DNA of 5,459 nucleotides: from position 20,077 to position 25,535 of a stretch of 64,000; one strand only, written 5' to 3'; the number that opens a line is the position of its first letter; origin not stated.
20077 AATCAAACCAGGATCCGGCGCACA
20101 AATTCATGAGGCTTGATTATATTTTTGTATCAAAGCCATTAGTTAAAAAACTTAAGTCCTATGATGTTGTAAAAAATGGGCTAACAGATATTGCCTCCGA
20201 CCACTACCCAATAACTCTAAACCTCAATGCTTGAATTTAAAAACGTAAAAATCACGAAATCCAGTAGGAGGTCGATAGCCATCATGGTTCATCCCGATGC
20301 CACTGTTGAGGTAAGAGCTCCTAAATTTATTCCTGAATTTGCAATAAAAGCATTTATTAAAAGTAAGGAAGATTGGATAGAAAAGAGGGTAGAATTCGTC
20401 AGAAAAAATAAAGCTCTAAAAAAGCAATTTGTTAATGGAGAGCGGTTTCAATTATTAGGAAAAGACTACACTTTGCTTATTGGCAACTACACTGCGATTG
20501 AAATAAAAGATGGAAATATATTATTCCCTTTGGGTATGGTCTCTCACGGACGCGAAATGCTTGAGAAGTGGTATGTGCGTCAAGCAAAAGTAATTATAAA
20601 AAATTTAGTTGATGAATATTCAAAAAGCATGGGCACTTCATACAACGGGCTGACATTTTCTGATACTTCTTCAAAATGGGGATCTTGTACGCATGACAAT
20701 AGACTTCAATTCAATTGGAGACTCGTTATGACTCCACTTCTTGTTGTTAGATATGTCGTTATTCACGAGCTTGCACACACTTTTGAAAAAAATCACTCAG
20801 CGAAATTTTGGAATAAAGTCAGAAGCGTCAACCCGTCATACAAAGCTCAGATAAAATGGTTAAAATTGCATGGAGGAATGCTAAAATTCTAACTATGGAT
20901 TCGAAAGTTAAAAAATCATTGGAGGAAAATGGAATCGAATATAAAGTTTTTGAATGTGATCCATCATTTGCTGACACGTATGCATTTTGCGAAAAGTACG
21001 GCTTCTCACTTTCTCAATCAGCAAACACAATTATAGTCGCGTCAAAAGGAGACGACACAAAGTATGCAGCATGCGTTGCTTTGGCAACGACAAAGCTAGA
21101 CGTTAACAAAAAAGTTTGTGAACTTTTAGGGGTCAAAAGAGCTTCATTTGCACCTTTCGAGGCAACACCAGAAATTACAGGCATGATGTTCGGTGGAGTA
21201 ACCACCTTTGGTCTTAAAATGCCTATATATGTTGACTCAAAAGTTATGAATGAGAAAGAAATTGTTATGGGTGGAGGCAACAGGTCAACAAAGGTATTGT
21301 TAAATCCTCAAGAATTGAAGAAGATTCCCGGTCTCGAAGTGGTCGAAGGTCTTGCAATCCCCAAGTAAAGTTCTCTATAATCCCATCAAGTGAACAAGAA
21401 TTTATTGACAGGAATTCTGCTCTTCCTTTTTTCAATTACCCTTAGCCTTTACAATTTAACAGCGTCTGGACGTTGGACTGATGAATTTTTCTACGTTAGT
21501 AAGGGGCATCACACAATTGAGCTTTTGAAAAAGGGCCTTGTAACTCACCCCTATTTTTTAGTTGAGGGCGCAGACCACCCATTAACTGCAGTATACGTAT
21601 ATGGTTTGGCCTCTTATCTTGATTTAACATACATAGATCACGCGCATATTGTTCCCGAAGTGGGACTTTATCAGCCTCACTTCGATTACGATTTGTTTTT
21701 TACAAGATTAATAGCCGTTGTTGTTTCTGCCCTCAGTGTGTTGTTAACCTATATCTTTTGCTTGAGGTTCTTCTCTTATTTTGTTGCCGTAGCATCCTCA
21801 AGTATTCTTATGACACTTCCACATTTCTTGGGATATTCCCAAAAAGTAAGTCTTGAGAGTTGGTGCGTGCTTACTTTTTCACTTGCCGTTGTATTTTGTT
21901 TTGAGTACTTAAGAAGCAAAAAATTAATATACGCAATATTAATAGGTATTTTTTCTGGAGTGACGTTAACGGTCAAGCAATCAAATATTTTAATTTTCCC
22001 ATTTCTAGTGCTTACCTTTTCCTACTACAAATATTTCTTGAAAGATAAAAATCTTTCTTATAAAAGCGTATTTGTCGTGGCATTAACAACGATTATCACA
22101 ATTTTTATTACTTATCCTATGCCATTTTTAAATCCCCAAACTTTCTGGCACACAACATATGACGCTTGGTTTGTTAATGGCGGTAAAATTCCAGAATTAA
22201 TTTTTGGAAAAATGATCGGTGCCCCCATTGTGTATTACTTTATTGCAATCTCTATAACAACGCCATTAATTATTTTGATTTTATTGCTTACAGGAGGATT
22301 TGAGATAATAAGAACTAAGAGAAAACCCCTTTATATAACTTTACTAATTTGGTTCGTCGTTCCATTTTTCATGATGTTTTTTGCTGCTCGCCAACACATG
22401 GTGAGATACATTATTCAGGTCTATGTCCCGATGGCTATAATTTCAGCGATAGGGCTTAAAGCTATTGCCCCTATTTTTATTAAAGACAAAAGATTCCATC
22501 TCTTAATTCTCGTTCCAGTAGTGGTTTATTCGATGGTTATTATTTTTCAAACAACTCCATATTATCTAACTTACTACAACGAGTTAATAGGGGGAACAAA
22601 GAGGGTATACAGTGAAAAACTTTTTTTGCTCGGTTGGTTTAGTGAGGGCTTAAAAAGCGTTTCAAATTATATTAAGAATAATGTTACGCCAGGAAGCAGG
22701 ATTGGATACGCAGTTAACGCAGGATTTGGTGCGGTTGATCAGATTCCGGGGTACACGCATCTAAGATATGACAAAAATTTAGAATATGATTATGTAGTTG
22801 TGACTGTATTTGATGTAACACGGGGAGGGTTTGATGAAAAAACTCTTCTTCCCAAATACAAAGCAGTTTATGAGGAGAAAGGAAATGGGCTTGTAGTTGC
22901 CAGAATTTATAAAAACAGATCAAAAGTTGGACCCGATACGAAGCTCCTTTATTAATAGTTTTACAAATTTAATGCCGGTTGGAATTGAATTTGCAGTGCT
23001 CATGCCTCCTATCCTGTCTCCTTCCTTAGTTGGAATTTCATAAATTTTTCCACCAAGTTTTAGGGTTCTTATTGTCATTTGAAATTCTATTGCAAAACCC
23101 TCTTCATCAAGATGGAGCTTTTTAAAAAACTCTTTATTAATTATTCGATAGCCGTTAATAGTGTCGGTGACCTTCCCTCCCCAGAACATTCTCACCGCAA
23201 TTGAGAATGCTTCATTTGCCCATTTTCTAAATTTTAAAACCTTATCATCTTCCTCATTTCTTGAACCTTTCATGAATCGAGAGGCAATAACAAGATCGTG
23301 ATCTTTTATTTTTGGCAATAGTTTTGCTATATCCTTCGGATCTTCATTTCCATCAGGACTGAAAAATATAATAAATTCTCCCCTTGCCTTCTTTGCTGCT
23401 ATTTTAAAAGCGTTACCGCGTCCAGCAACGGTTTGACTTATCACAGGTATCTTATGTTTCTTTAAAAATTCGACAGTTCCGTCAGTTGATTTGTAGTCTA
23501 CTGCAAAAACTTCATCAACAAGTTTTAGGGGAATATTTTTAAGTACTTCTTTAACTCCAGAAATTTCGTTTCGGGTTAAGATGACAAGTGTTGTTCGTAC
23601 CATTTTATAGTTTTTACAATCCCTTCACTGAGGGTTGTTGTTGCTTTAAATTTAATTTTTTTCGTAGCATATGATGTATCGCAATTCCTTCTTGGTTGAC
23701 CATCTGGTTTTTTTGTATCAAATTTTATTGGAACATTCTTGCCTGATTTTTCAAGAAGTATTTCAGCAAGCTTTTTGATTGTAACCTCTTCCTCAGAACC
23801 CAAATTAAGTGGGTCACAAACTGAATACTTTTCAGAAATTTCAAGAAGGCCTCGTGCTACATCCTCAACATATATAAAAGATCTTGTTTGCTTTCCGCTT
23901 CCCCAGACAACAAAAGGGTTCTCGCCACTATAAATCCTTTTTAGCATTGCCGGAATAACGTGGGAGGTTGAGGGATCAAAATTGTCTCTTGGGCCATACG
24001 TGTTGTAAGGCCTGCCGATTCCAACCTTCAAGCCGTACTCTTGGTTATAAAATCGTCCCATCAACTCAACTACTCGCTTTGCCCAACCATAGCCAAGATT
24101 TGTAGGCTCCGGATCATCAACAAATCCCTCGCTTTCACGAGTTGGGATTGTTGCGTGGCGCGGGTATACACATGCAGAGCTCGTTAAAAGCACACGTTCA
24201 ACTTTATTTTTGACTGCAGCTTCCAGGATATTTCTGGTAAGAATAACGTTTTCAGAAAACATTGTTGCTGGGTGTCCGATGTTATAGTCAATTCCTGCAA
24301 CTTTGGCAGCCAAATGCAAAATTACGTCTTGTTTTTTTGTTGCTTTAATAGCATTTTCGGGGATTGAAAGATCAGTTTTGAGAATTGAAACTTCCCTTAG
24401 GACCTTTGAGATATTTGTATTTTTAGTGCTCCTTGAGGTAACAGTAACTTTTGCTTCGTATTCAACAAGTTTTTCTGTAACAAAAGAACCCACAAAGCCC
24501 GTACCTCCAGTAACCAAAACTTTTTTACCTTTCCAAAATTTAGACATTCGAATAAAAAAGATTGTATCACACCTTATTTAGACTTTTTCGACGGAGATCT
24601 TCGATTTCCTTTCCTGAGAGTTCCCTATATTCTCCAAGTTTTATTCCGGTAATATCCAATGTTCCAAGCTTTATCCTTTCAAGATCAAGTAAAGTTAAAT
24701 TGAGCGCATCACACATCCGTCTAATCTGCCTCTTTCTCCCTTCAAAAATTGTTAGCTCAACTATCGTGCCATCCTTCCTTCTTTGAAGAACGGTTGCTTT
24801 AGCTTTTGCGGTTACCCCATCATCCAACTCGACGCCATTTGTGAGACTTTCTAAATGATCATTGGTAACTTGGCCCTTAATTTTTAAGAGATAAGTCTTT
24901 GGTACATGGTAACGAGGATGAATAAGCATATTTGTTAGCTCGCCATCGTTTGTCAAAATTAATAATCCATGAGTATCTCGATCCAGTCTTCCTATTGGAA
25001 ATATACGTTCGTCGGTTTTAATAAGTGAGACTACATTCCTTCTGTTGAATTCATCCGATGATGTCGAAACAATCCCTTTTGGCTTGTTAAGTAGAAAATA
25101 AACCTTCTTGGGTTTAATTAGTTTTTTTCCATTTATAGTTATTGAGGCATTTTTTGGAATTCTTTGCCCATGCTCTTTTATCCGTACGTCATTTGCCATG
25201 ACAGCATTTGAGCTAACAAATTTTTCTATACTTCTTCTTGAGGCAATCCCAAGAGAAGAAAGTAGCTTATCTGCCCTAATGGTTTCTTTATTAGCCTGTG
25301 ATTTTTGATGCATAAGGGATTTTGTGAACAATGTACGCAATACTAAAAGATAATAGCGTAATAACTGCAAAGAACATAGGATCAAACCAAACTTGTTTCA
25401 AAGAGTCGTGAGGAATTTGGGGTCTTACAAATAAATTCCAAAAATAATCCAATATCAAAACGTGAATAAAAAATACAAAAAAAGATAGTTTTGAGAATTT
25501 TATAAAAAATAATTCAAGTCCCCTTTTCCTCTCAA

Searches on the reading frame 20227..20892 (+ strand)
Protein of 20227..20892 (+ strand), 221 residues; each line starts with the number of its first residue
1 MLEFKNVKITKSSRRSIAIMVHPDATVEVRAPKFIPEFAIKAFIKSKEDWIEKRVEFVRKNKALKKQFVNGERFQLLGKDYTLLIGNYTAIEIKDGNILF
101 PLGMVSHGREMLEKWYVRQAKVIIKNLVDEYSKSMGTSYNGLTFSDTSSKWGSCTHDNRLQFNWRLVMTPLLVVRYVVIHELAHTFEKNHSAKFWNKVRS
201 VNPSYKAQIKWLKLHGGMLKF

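Call 41: search_protein_families(library=pfam, proteins=[window:20227-20892:+], max_evalue=0.001)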
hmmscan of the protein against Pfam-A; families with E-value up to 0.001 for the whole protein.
window:20227-20892:+ (221 aa): 1 family
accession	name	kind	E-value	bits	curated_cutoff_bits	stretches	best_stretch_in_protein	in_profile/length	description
PF01863.23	YgjP-like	-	1.7e-55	188.7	26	1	15-214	1-206/207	YgjP-like, metallopeptidase domain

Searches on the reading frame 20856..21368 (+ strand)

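Call 41: search_protein_families(library=pfam, proteins=[window:20856-21368:+], max_evalue=0.001)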
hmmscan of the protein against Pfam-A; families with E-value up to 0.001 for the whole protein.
window:20856-21368:+ (170 aa): 1 family
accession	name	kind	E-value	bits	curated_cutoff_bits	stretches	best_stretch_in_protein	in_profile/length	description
PF04073.20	tRNA_edit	-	2.1e-20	73.5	25.5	1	39-156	5-122/123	Aminoacyl-tRNA editing domain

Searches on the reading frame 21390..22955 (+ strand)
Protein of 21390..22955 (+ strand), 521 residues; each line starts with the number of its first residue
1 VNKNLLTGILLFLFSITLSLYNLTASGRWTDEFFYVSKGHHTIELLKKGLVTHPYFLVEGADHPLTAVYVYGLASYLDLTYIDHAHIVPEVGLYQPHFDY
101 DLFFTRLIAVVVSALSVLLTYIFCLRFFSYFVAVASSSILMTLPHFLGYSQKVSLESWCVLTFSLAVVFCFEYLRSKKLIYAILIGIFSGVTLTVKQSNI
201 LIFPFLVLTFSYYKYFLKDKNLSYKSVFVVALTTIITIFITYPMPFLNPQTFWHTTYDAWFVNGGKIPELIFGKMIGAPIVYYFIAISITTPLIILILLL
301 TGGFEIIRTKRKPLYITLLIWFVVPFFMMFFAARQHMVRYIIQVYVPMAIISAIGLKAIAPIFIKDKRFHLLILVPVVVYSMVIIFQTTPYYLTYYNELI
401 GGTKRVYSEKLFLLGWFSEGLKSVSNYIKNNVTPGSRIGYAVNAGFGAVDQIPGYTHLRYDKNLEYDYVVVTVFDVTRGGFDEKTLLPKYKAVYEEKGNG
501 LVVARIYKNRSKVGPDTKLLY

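Call 5: search_protein_families(library=pfam, proteins=[window:21390-22955:+], max_evalue=0.01)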
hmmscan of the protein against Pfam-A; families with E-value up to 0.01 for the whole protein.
window:21390-22955:+ (521 aa): 1 family
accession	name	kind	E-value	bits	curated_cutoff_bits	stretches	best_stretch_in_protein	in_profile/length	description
PF13231.12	PMT_2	-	0.00034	21.3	26.1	1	104-234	23-153/160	Dolichyl-phosphate-mannose-protein mannosyltransferase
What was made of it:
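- Checked: GT-C 21390-22955 scores below the PMT_2 cutoff (21.3 bits, call 5).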

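Call 6: search_protein_families(library=ncbifam, proteins=[window:21390-22955:+], max_evalue=0.01)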
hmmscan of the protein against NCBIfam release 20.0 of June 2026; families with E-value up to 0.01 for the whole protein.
window:21390-22955:+ (521 aa): 0 families

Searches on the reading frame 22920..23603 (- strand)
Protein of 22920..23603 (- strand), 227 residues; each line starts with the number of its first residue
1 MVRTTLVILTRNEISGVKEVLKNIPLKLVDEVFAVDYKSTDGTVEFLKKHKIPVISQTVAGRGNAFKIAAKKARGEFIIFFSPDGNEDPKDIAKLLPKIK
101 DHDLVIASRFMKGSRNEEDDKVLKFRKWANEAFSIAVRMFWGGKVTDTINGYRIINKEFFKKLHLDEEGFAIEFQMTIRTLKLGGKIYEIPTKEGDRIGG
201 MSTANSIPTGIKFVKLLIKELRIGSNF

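Call 5: search_protein_families(library=pfam, proteins=[window:22920-23603:-], max_evalue=0.01)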
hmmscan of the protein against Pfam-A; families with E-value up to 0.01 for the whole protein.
window:22920-23603:- (227 aa): 1 family
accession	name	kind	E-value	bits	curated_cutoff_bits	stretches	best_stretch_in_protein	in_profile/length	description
PF00535.33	Glycos_transf_2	-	2.1e-18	67.2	23.3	1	6-163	2-167/168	Glycosyl transferase family 2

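Call 6: search_protein_families(library=ncbifam, proteins=[window:22920-23603:-], max_evalue=0.01)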
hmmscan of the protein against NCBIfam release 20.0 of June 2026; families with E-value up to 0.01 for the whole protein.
window:22920-23603:- (227 aa): 6 families
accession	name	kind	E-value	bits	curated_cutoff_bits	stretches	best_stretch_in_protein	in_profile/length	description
TIGR04182.1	glyco_TIGR04182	equivalog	3.5e-27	95.6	325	1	5-217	3-214/293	S-layer glycoprotein N-glycosyltransferase AglJ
NF041391.1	DPhHxTase_Halo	equivalog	3.6e-12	45.7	375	1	10-211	3-199/213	dolichyl-phosphate hexose transferase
NF058614.1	PPMAGASynPpgS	equivalog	5.7e-11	42.3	370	1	6-171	4-173/226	polyprenyl-phospho-N-acetylgalactosaminyl synthase PpgS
TIGR04283.1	glyco_like_mftF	equivalog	1.3e-08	34.7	182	1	6-110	3-107/221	TIGR04283 family arsenosugar biosynthesis glycosyltransferase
NF041875.1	EPS_EpsD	equivalog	8.1e-05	22.2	370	1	6-102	3-107/325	exopolysaccharide biosynthesis glycosyltransferase EpsD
NF010496.0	PRK13915.1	equivalog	0.0013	17.9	262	1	5-90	34-133/307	glucosyl-3-phosphoglycerate synthase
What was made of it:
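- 22920..23603 (-): DPMS/AglJ-type GT2, convergent with the 21390 GT-C. NCBIfam AglJ at 95.6 bits, plus Dol-P-hexose transferase and PpgS (call 6).
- Closest known: Archaeal Agl N-glycosylation. Same: AglJ-like GT2s (22920 at 95.6 bits) and an AglG-like hit for the fused GT2 (E 2e-6) (call 6).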

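Call 34: search_solved_structures(query=window:22920-23600:-, max_evalue=0.001)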
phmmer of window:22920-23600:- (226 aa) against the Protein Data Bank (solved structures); distinct sequences matched with E-value up to 0.001: 1.
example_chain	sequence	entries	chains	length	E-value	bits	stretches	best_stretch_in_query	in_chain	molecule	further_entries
5mlz_A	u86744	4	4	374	2.8e-08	36.4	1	3-202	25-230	Dolichol monophosphate mannose synthase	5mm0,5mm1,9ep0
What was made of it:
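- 22920..23603 (-): Its only PDB hit is DPMS 5mlz over residues 3-202 (call 34).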

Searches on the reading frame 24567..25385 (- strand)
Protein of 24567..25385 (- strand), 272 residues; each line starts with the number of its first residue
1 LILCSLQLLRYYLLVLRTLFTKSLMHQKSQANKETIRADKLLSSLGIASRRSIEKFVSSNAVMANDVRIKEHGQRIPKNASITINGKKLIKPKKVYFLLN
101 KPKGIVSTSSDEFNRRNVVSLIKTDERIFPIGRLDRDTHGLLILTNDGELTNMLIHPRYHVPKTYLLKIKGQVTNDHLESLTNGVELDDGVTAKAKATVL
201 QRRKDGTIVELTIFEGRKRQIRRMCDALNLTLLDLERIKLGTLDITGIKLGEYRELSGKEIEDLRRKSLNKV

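Call 40: search_protein_families(library=pfam, proteins=[window:24567-25385:-], max_evalue=0.0001)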
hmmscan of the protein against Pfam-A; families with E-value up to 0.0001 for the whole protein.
window:24567-25385:- (272 aa): 1 family
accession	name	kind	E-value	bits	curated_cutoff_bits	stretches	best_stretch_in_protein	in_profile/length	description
PF00849.27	PseudoU_synth_2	-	7.2e-25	88.4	26.8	1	96-226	2-151/152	RNA pseudouridylate synthase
